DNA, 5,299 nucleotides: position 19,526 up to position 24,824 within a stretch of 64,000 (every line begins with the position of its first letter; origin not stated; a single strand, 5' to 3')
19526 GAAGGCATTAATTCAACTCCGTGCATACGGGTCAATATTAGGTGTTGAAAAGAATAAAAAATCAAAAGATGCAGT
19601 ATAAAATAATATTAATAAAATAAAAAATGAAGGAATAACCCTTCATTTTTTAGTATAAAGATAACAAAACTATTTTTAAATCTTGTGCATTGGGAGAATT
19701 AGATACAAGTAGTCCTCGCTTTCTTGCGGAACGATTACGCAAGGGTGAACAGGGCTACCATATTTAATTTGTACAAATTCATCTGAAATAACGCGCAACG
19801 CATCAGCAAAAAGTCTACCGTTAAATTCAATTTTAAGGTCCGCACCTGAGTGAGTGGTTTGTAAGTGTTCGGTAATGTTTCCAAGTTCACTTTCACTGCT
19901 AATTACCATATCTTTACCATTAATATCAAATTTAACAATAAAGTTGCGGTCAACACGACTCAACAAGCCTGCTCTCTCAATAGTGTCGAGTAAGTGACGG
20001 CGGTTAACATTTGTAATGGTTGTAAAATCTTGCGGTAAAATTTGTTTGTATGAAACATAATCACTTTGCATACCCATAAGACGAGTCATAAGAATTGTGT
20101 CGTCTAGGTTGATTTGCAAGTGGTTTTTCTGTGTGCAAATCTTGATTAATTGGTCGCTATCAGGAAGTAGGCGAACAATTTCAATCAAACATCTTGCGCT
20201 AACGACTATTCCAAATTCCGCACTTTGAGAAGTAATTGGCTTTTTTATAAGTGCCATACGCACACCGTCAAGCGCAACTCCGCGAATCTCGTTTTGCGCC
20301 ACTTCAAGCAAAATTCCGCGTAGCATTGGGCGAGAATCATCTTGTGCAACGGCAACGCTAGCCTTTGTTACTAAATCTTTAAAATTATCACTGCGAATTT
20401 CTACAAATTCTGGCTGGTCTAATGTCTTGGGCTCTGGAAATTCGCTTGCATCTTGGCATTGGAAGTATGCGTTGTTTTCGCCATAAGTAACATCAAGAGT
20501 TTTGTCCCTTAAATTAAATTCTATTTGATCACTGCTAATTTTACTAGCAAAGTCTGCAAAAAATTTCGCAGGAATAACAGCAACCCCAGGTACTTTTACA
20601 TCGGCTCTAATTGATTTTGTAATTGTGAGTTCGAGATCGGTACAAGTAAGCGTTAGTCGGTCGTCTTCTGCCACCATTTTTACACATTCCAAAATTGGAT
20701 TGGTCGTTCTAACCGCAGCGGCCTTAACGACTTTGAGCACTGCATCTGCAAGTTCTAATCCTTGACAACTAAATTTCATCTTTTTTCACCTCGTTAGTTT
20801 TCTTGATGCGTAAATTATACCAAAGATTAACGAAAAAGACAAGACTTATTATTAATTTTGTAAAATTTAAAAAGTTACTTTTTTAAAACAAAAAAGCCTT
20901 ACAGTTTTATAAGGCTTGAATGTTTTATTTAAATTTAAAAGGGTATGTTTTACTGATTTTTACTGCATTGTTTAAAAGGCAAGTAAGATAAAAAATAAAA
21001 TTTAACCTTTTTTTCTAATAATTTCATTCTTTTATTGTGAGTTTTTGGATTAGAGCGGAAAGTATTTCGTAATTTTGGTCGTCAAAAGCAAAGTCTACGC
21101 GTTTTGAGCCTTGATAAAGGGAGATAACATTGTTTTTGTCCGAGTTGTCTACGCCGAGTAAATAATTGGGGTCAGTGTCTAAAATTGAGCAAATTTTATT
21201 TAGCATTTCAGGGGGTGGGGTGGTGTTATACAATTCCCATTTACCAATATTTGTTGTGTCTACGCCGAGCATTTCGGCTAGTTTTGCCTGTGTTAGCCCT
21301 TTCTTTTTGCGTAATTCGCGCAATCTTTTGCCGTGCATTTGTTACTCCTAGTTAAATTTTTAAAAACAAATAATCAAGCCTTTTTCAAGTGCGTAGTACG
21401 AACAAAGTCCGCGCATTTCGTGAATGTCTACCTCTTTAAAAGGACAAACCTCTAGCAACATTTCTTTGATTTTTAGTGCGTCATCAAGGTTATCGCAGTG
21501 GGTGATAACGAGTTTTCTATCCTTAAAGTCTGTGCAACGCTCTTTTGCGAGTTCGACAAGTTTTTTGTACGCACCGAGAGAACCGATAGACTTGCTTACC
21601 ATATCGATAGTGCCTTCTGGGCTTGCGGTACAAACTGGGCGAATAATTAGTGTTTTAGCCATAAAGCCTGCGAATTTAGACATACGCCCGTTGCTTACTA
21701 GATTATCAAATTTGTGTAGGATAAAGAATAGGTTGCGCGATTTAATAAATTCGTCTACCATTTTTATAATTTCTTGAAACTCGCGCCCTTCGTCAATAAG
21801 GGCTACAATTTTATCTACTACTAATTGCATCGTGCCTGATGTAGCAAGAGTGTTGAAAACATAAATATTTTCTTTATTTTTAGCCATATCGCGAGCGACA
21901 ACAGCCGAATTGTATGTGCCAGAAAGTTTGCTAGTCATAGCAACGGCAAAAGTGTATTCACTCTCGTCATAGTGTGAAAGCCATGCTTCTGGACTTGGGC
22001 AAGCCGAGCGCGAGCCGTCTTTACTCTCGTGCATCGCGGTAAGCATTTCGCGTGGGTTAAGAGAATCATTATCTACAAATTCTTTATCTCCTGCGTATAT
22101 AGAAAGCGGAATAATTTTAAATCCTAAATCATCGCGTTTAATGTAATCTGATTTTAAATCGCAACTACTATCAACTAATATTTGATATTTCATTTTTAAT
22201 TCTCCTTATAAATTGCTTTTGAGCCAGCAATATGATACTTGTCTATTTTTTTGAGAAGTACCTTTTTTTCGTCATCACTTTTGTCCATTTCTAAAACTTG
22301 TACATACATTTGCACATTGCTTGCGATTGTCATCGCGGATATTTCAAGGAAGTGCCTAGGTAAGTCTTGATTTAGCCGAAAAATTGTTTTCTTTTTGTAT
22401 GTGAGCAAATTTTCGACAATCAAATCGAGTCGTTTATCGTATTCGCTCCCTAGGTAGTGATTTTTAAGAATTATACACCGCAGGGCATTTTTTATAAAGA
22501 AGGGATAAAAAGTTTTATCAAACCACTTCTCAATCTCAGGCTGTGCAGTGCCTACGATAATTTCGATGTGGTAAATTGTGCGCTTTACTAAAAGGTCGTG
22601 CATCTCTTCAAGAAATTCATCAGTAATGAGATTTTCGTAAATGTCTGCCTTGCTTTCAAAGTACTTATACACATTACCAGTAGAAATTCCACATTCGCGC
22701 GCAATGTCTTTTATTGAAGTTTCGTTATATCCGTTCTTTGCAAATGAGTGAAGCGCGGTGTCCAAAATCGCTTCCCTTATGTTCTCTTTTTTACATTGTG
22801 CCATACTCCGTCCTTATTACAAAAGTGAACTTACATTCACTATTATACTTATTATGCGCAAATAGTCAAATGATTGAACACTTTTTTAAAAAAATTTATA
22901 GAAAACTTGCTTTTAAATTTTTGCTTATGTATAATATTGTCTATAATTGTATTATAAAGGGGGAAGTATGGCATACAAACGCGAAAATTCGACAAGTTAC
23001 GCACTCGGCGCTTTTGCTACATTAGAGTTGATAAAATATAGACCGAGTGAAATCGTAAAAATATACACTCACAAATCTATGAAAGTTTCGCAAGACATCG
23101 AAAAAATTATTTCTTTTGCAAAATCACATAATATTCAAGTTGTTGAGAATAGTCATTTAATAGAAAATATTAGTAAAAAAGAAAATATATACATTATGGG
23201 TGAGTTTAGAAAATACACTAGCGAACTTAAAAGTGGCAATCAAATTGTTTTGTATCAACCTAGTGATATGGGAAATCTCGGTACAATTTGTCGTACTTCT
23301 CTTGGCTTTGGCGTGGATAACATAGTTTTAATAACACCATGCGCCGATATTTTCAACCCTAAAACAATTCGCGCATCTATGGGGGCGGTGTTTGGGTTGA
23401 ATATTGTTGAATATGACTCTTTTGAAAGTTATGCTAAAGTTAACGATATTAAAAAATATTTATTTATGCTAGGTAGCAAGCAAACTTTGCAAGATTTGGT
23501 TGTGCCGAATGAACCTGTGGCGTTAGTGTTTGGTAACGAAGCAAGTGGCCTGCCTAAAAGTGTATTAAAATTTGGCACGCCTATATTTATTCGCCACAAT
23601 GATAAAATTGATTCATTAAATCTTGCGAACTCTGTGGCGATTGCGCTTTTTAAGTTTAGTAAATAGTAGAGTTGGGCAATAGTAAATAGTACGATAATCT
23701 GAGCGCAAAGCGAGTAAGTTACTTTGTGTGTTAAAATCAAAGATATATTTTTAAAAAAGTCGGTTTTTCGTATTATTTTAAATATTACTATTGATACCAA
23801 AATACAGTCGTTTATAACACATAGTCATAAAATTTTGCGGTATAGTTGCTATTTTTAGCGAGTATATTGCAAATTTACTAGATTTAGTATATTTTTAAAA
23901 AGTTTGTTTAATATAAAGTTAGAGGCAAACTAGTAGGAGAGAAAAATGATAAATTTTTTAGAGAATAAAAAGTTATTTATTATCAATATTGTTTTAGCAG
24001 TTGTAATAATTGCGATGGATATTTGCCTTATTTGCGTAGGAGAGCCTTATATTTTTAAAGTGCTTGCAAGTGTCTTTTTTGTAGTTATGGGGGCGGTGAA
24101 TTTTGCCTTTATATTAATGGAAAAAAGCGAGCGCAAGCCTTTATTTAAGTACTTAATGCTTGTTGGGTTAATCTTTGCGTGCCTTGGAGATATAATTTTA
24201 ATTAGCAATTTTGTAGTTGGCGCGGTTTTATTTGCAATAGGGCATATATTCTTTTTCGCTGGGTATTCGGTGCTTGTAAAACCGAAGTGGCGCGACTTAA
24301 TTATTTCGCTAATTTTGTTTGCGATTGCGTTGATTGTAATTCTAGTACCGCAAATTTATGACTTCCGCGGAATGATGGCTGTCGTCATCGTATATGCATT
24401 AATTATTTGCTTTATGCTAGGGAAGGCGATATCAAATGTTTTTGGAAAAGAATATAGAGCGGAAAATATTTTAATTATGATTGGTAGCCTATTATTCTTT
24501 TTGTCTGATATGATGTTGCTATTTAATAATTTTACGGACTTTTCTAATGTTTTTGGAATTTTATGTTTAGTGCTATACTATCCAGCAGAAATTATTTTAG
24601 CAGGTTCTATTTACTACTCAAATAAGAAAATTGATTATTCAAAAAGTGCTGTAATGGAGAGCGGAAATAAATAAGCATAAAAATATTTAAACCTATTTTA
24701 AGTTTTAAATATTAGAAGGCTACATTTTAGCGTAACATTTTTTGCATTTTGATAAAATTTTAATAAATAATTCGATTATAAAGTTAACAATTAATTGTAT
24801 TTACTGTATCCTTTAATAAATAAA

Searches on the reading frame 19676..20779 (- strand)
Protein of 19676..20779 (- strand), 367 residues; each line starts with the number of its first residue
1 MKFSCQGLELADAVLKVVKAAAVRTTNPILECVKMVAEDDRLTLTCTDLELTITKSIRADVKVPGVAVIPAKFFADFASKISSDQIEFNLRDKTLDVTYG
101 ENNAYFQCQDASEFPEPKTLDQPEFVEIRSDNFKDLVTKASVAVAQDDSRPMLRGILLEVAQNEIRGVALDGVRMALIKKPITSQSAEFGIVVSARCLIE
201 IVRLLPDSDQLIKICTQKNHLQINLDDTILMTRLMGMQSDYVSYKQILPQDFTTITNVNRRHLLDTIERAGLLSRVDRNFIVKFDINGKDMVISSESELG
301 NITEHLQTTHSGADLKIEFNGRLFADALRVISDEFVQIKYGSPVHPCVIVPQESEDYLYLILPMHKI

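Call 84: search_protein_families(library=pfam, proteins=[window:19676-20779:-], max_evalue=0.000001)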
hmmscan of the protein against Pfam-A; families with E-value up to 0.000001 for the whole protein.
window:19676-20779:- (367 aa): 3 families
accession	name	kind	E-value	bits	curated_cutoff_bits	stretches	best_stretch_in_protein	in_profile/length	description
PF00712.24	DNA_pol3_beta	-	1.3e-31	109.6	24.4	2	1-115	1-117/120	DNA polymerase III beta subunit, N-terminal domain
PF02767.21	DNA_pol3_beta_2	-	1.1e-24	87.4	27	1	128-235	2-110/116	DNA polymerase III beta subunit, central domain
PF02768.20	DNA_pol3_beta_3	-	3.7e-23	82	27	1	245-364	1-120/121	DNA polymerase III beta subunit, C-terminal domain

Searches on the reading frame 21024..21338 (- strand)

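Call 84: search_protein_families(library=pfam, proteins=[window:21024-21338:-], max_evalue=0.000001)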
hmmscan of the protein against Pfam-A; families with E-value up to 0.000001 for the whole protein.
window:21024-21338:- (104 aa): 4 families
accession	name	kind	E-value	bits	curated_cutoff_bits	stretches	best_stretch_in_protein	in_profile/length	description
PF12844.13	HTH_19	-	2e-15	56.9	30.2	1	3-61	1-59/64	Helix-turn-helix domain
PF01381.28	HTH_3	-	4.9e-14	52.6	23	1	6-60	1-55/55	Helix-turn-helix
PF13560.12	HTH_31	-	2.8e-10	40.8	27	1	3-57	3-58/64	Helix-turn-helix domain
PF13443.12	HTH_26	-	7.5e-08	32.9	22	1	5-61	1-58/63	Cro/C1-type HTH DNA-binding domain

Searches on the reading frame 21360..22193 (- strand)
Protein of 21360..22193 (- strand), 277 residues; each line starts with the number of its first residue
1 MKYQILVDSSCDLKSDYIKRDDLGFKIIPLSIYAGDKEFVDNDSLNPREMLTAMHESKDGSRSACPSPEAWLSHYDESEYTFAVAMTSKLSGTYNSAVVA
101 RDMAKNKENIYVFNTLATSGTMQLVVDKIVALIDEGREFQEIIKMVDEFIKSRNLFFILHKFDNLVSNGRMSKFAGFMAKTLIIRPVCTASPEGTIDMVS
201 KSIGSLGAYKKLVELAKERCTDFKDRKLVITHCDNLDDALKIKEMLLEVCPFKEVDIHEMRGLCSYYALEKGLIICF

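Call 84: search_protein_families(library=pfam, proteins=[window:21360-22193:-], max_evalue=0.000001)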
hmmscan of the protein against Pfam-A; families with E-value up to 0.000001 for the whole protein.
window:21360-22193:- (277 aa): 1 family
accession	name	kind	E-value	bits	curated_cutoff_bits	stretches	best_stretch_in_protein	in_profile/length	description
PF02645.21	DegV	-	1.6e-54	185.6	27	1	2-267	1-267/280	Uncharacterised protein, DegV family COG1307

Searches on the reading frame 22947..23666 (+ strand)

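Call 85: search_protein_families(library=pfam, proteins=[window:22947-23666:+], max_evalue=0.000001)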
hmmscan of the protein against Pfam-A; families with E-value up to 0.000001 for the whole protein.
window:22947-23666:+ (239 aa): 1 family
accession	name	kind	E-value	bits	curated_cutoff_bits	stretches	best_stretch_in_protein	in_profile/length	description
PF00588.24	SpoU_methylase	-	3.8e-30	105.3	29.7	1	99-235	3-142/142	SpoU rRNA Methylase family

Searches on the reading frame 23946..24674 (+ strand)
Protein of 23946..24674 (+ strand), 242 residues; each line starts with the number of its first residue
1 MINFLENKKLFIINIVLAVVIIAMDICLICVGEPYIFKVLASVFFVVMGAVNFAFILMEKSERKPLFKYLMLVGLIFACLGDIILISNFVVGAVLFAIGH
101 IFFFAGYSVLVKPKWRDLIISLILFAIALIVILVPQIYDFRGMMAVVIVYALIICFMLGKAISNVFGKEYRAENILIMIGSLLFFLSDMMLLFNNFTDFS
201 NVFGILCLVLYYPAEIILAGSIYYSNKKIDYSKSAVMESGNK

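Call 85: search_protein_families(library=pfam, proteins=[window:23946-24674:+], max_evalue=0.000001)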
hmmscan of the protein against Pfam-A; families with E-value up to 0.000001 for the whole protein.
window:23946-24674:+ (242 aa): 1 family
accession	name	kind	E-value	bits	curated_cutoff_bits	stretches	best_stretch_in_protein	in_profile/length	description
PF07947.19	YhhN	-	1.9e-25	90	25.6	1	37-221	5-181/182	YhhN family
